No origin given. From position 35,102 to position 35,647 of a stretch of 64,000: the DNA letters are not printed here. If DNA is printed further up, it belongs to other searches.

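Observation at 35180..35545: Opposite-strand small membrane-protein gene nested in the rpsG-fusA spacer of the str operon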

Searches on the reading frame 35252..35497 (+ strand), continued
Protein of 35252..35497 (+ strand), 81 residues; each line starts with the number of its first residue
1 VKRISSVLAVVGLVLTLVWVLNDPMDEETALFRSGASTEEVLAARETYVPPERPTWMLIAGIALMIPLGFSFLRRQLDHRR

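Call 40: search_protein_families(library=pfam, alignment_id=A3, max_evalue=1)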
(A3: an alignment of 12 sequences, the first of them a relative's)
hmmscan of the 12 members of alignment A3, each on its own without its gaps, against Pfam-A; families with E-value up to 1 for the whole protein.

A. member 1, P0001 (81 aa): 2 families
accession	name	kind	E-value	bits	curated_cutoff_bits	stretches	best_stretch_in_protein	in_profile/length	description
PF15103.11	G0-G1_switch_2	-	0.0093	16.8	27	1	4-52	29-77/105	G0/G1 switch protein 2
PF11381.13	DUF3185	-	0.24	11.8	25.3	0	4-66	3-53/59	Protein of unknown function (DUF3185)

B. families by the number of members that match (of 12 scanned): 8 families
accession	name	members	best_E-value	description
PF09534.15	Trp_oprn_chp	2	0.0019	Tryptophan-associated transmembrane protein (Trp_oprn_chp)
PF00746.26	Gram_pos_anchor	2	0.16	LPXTG cell wall anchor motif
PF15103.11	G0-G1_switch_2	1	0.0093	G0/G1 switch protein 2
PF15105.11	TMEM61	1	0.03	TMEM61 protein family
PF11874.13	DUF3394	1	0.12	Domain of unknown function (DUF3394)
PF09925.14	DUF2157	1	0.14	Predicted membrane protein (DUF2157)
PF11381.13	DUF3185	1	0.24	Protein of unknown function (DUF3185)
PF15754.10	SPESP1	1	0.26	Sperm equatorial segment protein 1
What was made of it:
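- Closest known: TPR_10 repeats of CHAT-TPR proteins. Different: The small proteins themselves do not hit TPR models (call 40).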

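Call 45: find_related_loci(query=A3, collection=metagenome_contigs, flank=3000)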
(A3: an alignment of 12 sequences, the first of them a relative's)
Query A3 (81 aa) in metagenome_contigs; peptide patterns used: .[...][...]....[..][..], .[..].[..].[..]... (x = any residue, [..] = any of these).
433 stretches matched a pattern; 1 encode a relative of the query (tblastn E <= 1e-3); 1 distinct loci.
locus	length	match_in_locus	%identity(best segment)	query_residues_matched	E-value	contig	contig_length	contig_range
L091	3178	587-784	50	1-66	3e-17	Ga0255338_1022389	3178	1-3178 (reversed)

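Call 46: predict_structure(alignment_id=A3)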
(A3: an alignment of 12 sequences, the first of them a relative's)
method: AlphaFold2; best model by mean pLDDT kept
length: 81 residues; sequences in the alignment: 12
mean_pLDDT: 79.1   pTM: 0.48
mean pLDDT of the five models: 79.1, 77.8, 76.1, 74.5, 72.8
residues with pLDDT >= 90: 0; 70-90: 69; 50-70: 12; < 50: 0
segments of 3 or more residues with pLDDT < 50: none
pLDDT, mean of each block of 10 residues (from residue 1): 81 88 73 84 73 79 81 77 64
secondary structure, 60 per line:
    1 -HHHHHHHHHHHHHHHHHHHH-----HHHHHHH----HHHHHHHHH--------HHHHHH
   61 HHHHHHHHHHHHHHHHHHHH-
elements in order: H2-21 H27-33 H38-46 H55-80
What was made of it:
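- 35252..35497 (+): CDS for an 81-aa two-pass membrane protein. Layout: TM1 at about residues 4-22, a conserved acidic loop at 23-46 (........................), a Pro-rich linker, TM2 at about 55-72, and the basic tail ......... AF2 model with pLDDT 79 (call 46).
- The AF2 model has pLDDT 79 with helices 2-21, 27-33, 38-46 and 55-80 (call 46). AF2 models both segments as long helices packed together (call 46).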

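Call 48: find_encoding_contigs(protein=P0006, flank=4000, max_places=2)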
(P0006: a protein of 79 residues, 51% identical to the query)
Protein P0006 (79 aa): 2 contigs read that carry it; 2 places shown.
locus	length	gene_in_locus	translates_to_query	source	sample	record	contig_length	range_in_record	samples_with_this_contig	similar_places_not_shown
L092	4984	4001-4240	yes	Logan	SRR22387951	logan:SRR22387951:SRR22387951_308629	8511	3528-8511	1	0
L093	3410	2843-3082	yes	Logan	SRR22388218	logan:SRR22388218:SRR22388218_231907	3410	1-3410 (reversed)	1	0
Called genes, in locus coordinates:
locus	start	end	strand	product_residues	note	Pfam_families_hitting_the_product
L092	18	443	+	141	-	PF00892:EamA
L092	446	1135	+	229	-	-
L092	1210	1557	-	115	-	-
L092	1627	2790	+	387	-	PF02540:NAD_synthase (weak), PF02568:ThiI (weak), PF03054:tRNA_Me_trans, PF20259:tRNA_Me_trans_M, PF20258:tRNA_Me_trans_C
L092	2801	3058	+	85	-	-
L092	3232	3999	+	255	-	-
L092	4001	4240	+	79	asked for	-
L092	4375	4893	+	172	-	PF00719:Pyrophosphatase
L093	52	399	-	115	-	-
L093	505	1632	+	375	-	PF02540:NAD_synthase (weak), PF02568:ThiI (weak), PF03054:tRNA_Me_trans, PF20259:tRNA_Me_trans_M, PF20258:tRNA_Me_trans_C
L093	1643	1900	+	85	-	-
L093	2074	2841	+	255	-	-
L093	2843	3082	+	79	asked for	-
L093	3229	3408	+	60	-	?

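Call 49: find_encoding_contigs(protein=P0012, flank=4000, max_places=2)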
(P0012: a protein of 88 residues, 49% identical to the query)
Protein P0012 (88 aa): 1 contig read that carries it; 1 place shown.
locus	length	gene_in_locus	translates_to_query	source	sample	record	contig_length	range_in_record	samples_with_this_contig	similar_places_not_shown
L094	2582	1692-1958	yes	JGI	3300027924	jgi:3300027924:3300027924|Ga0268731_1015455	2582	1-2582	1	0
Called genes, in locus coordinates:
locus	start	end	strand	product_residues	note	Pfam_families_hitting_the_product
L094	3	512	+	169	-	?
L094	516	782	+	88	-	-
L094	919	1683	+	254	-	-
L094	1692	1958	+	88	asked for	-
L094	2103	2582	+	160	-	?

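Call 50: list_cluster_members(proteins=[P0001, P0022, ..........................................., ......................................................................, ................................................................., P0005, P0011])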
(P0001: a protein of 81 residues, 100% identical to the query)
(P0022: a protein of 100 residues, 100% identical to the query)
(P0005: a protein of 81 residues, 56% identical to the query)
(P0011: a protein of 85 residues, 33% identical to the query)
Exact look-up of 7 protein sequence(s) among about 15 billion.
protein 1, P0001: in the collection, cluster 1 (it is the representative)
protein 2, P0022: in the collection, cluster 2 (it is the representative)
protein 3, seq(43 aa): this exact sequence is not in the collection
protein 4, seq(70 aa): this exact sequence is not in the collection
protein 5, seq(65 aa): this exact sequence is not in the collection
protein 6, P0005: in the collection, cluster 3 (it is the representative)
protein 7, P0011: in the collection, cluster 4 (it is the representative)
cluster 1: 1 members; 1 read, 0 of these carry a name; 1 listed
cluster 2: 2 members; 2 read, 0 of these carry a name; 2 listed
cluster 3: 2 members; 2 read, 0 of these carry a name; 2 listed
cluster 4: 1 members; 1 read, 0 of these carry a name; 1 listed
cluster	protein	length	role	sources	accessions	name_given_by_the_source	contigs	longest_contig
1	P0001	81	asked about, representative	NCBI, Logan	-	-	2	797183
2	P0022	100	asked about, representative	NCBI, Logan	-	-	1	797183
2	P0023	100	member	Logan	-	-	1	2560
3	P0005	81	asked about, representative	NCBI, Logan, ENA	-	-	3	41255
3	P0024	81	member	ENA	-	-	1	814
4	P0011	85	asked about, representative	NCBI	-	-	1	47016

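Call 60: fold_search(model_id=the predicted structure, library=pdb)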
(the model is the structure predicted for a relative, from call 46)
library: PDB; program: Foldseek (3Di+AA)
matches with E <= 10: 32; with E <= 0.001: 0
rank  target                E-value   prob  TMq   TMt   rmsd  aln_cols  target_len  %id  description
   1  6b87_A                9.5e-01  0.47  0.47  0.41   5.7        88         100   27  Crystal structure of transmembrane protein TMHC2_E (released 2018-03-14)
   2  6b87_B                1.4e+00  0.30  0.44  0.39   5.9        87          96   25  Crystal structure of transmembrane protein TMHC2_E (released 2018-03-14)
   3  6b87_D                3.8e+00  0.15  0.44  0.38   6.2        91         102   26  Crystal structure of transmembrane protein TMHC2_E (released 2018-03-14)
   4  1g8e_A                3.8e+00  0.10  0.23  0.19  11.9        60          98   20  CRYSTAL STRUCTURE OF FLHD FROM ESCHERICHIA COLI (released 2001-03-07)
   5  1g8e_B                4.5e+00  0.09  0.25  0.25  11.9        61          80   20  CRYSTAL STRUCTURE OF FLHD FROM ESCHERICHIA COLI (released 2001-03-07)
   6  7kra_E                4.8e+00  0.18  0.42  0.28   6.4        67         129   13  Cryo-EM structure of Saccharomyces cerevisiae ER membrane protein complex bound to Fab-DH4 in lipid nanodiscs (released 2020-12-02)
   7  9wq3_A                4.8e+00  0.18  0.50  0.16   4.2        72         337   18  Structure of 3TM-SAVED Filament bound to 2'3'-cGAMP (released 2026-04-01)
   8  9g2x_A                4.8e+00  0.08  0.27  0.08   8.0        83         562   19  Cryo-EM structure of IrtAB in outward-occluded state in presence of mycobactin under turnover conditions in LMNG (released 2024-12-18)
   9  8cwy_B                5.1e+00  0.10  0.32  0.35   9.0        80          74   18  Accurate computational design of genetically encoded 3D protein crystals (released 2023-11-01)
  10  5hxg_B                5.5e+00  0.08  0.23  0.29  11.7        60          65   20  STM1697-FlhD complex (released 2017-02-15)
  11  9wq3_G                6.2e+00  0.15  0.50  0.15   4.3        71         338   17  Structure of 3TM-SAVED Filament bound to 2'3'-cGAMP (released 2026-04-01)
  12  2avu_A                6.2e+00  0.08  0.25  0.26  11.8        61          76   20  Structure of the Escherichia coli FlhDC complex, a prokaryotic heteromeric regulator of transcription (released 2005-12-13)
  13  4qe7                  6.2e+00  0.06  0.31  0.31  13.4        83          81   20  Open MthK pore structure soaked in 10 mM Ba2+/100 mM Na+ (released 2014-07-09)
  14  2avu_B                6.2e+00  0.06  0.23  0.18  11.8        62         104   21  Structure of the Escherichia coli FlhDC complex, a prokaryotic heteromeric regulator of transcription (released 2005-12-13)
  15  6q1f_6                6.2e+00  0.04  0.24  0.09  12.4        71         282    8  Atomic structure of the Human Herpesvirus 6B Capsid and Capsid-Associated Tegument Complexes (released 2019-12-11)
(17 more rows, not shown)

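Call 66: search_protein_families(library=pfam, proteins=[L084:4225-4992:+, L086:3839-4096:+], max_evalue=0.1)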
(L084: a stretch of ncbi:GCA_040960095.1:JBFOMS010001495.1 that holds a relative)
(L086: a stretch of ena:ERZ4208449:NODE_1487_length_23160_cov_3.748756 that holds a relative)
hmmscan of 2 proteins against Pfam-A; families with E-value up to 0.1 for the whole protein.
L084:4225-4992:+ (255 aa): 1 family
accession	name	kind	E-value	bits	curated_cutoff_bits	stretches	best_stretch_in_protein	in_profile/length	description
PF14001.12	YdfZ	-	0.05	14.5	27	0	72-132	3-61/64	YdfZ protein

L086:3839-4096:+ (85 aa): 0 families

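Call 67: search_protein_families(library=padloc, proteins=[window:35252-35497:+, L084:4225-4992:+], max_evalue=0.1)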
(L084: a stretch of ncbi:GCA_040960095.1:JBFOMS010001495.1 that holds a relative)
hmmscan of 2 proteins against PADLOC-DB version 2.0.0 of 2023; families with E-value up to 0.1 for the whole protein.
window:35252-35497:+ (81 aa): 0 families

L084:4225-4992:+ (255 aa): 0 families

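Call 68: search_protein_families(library=phrogs, proteins=[window:35252-35497:+, L084:4225-4992:+], max_evalue=0.1)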
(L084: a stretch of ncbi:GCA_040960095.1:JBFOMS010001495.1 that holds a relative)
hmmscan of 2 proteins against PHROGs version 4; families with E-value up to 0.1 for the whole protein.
window:35252-35497:+ (81 aa): 0 families

L084:4225-4992:+ (255 aa): 0 families

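Call 70: find_related_loci(query=A3, collection=viral_contigs, flank=3000)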
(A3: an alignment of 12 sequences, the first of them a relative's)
Query A3 (81 aa) in viral_contigs; peptide patterns used: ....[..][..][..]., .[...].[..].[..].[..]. (x = any residue, [..] = any of these).
99 stretches matched a pattern, but none encodes a relative of the query by tblastn (E <= 1e-3).
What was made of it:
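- There are no PADLOC or PHROG hits (calls 67, 68) and no viral contigs (call 70).
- Tried and rejected: The viral contig scan gave none (call 70).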

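Call 76: search_protein_families(library=pfam, proteins=[P0017, P0019, P0021], max_evalue=0.001)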
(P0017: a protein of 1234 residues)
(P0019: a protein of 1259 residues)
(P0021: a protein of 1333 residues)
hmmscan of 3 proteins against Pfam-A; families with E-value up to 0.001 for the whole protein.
P0017 (1234 aa): 13 families
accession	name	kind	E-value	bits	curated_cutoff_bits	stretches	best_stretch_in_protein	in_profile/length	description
PF13374.12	TPR_10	-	1.2e-79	260.7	27.5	10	519-559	2-42/42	Tetratricopeptide repeat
PF13424.12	TPR_12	-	7.9e-62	205.9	30.1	11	184-256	4-76/77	Tetratricopeptide repeat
PF12770.12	CHAT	-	5.3e-43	148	24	1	889-1232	4-289/289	CHAT domain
PF24885.1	TPR_NPHP3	-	1.8e-15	57.5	100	1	376-443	124-191/239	Nephrocystin-3 TPR domain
PF07721.20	TPR_4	-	7.2e-13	48.3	27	0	478-501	2-25/26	Tetratricopeptide repeat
PF13174.12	TPR_6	-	8.5e-11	42.2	26.3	0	184-213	1-30/33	Tetratricopeptide repeat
PF14559.12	TPR_19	-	2.1e-10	41.2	25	0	405-464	3-54/68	Tetratricopeptide repeat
PF10817.14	DUF2563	-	2.7e-08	34.8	21.2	0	227-258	30-59/104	Protein of unknown function (DUF2563)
PF07720.18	TPR_3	-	9.8e-05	22.8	20.7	0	567-589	7-28/34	Tetratricopeptide repeat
PF11189.13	DUF2973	-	0.00017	22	22.2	0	586-609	36-59/68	Protein of unknown function (DUF2973)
PF09719.15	C_GCAxxG_C_C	-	0.00039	20.9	27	0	333-370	5-42/118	Putative redox-active protein (C_GCAxxG_C_C)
PF14357.11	DUF4404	-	0.00057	20.9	27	0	428-449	61-82/83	Domain of unknown function (DUF4404)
PF12579.13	DUF3755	-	0.00075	19.5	25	0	560-580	11-31/34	Protein of unknown function (DUF3755)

P0019 (1259 aa): 4 families
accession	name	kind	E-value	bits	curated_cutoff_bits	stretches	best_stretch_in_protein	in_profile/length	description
PF13374.12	TPR_10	-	1.8e-67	222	27.5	6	582-620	4-42/42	Tetratricopeptide repeat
PF13424.12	TPR_12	-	3.7e-48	162.1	30.1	6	370-444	3-77/77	Tetratricopeptide repeat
PF12770.12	CHAT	-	1.3e-42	146.6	24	1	926-1257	3-289/289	CHAT domain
PF24885.1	TPR_NPHP3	-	5.3e-07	29.7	100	0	563-624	124-185/239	Nephrocystin-3 TPR domain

P0021 (1333 aa): 8 families
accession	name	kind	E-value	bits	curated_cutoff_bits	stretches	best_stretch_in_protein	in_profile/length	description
PF13374.12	TPR_10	-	7.2e-58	191.5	27.5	6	684-722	4-42/42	Tetratricopeptide repeat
PF13424.12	TPR_12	-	1.4e-49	166.7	30.1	8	641-713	4-76/77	Tetratricopeptide repeat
PF12770.12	CHAT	-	4.8e-46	157.9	24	1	991-1331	3-289/289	CHAT domain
PF24885.1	TPR_NPHP3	-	5.2e-09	36.3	100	0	522-599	107-184/239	Nephrocystin-3 TPR domain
PF07719.23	TPR_2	-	2.8e-06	27.5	27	0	603-625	6-28/34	Tetratricopeptide repeat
PF00515.34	TPR_1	-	7.5e-05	22.8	27.8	0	267-290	6-29/34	Tetratricopeptide repeat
PF19980.4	DUF6416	-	0.00017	22.5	27.1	0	189-214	44-69/100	Family of unknown function (DUF6416)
PF13181.12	TPR_8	-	0.00035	21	25.7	0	266-287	5-26/34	Tetratricopeptide repeat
